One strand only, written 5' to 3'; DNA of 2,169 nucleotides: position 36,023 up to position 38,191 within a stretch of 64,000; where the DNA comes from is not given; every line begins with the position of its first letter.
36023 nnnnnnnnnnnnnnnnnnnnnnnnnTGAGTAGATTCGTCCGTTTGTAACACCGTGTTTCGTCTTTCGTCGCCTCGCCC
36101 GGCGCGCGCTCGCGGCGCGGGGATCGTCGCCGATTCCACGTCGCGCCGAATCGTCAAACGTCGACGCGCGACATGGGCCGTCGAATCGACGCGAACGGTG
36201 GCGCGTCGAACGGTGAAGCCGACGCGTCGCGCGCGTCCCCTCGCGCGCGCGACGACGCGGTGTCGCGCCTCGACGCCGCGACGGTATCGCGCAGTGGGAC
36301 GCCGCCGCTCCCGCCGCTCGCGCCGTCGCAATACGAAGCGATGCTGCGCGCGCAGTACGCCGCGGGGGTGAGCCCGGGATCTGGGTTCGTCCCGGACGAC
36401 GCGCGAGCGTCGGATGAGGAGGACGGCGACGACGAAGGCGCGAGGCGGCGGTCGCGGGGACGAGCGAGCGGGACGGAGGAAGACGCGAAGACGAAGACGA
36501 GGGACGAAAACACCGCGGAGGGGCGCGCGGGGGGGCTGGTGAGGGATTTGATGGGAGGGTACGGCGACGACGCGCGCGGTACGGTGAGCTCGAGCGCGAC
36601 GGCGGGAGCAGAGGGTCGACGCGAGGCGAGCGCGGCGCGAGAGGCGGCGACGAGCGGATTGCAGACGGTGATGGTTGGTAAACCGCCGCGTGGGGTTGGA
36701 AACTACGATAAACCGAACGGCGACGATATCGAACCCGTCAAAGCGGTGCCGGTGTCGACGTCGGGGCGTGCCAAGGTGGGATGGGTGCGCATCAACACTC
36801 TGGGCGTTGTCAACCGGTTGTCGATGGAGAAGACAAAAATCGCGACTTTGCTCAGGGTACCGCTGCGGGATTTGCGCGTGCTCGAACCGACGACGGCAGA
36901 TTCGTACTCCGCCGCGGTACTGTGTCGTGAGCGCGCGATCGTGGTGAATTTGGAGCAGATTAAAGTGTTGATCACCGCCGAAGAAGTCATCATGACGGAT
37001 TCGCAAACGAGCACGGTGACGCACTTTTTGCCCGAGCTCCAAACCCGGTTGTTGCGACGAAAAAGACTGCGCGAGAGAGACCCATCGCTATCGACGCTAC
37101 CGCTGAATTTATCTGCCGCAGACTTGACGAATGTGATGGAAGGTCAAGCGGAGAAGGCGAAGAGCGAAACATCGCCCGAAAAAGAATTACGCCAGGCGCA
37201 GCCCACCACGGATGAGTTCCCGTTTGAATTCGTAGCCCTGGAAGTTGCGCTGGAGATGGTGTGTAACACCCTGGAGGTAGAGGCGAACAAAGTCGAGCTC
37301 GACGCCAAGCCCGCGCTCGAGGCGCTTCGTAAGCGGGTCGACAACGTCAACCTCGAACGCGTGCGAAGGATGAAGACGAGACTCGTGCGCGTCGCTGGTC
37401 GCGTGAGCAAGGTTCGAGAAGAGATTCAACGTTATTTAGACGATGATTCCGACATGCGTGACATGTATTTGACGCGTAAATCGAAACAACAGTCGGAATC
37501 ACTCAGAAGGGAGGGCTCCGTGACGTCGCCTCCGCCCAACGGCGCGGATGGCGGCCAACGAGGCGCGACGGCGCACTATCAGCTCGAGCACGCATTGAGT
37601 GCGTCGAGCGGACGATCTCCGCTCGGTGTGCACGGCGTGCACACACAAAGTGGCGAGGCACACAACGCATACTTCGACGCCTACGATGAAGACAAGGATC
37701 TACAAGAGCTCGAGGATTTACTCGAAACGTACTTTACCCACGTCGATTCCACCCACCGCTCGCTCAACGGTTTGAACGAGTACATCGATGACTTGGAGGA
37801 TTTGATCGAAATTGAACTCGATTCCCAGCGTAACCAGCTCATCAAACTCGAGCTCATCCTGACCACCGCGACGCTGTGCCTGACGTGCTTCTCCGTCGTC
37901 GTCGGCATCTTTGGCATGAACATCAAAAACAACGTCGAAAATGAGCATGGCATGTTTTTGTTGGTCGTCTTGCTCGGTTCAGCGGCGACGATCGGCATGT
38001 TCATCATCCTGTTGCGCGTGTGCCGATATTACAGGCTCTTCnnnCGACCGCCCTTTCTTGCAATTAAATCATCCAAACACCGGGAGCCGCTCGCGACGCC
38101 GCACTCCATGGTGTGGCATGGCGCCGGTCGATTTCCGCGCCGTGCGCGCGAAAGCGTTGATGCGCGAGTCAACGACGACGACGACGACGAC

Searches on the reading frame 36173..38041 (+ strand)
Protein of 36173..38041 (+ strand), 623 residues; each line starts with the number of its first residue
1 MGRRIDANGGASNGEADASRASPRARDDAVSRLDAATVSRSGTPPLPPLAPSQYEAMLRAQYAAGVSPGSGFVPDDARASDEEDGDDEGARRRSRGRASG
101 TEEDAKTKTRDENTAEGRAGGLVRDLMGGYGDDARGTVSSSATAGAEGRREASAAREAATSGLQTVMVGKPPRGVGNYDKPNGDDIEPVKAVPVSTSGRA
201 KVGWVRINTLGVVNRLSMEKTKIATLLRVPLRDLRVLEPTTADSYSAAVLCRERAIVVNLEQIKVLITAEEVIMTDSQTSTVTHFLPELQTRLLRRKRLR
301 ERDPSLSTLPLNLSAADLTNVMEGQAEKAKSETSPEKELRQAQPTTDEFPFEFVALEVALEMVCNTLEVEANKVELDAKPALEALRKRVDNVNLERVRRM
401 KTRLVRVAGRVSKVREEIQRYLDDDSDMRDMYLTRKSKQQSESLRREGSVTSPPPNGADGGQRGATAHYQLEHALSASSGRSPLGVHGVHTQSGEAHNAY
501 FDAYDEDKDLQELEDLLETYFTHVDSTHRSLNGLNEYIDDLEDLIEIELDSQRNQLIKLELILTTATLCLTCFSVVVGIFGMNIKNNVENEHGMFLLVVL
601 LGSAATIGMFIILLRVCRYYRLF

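Call 28: list_cluster_members(proteins=[window:36173-38041:+, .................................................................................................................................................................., window:35700-36047:+, P0002, P0001, P0006])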
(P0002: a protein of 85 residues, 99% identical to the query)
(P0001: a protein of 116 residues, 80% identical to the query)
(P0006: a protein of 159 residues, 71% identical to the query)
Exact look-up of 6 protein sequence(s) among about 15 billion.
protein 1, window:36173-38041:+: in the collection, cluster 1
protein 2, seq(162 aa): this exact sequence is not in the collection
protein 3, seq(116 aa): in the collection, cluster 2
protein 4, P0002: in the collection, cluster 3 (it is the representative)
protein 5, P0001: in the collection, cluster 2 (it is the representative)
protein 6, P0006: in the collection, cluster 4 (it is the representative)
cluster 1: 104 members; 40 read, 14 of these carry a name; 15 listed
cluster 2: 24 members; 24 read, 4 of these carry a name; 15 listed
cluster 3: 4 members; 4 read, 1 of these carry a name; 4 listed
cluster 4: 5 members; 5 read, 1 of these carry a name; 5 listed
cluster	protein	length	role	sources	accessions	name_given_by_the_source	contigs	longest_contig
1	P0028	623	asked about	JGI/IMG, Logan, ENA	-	magnesium transporter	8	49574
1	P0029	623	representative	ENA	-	-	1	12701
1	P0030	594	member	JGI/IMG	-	magnesium transporter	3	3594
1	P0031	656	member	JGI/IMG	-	magnesium transporter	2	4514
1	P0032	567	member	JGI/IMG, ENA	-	magnesium transporter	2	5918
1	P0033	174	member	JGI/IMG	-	magnesium transporter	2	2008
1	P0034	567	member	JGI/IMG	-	magnesium transporter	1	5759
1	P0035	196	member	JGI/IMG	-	magnesium transporter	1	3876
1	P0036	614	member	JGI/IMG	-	magnesium transporter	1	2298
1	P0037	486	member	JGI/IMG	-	magnesium transporter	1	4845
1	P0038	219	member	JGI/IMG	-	magnesium transporter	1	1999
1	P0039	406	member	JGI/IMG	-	magnesium transporter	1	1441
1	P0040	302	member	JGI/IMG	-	magnesium transporter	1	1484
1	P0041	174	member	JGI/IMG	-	magnesium transporter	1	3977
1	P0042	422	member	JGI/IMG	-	magnesium transporter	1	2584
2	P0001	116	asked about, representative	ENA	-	-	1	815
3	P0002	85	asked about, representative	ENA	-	-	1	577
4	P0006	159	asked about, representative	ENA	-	-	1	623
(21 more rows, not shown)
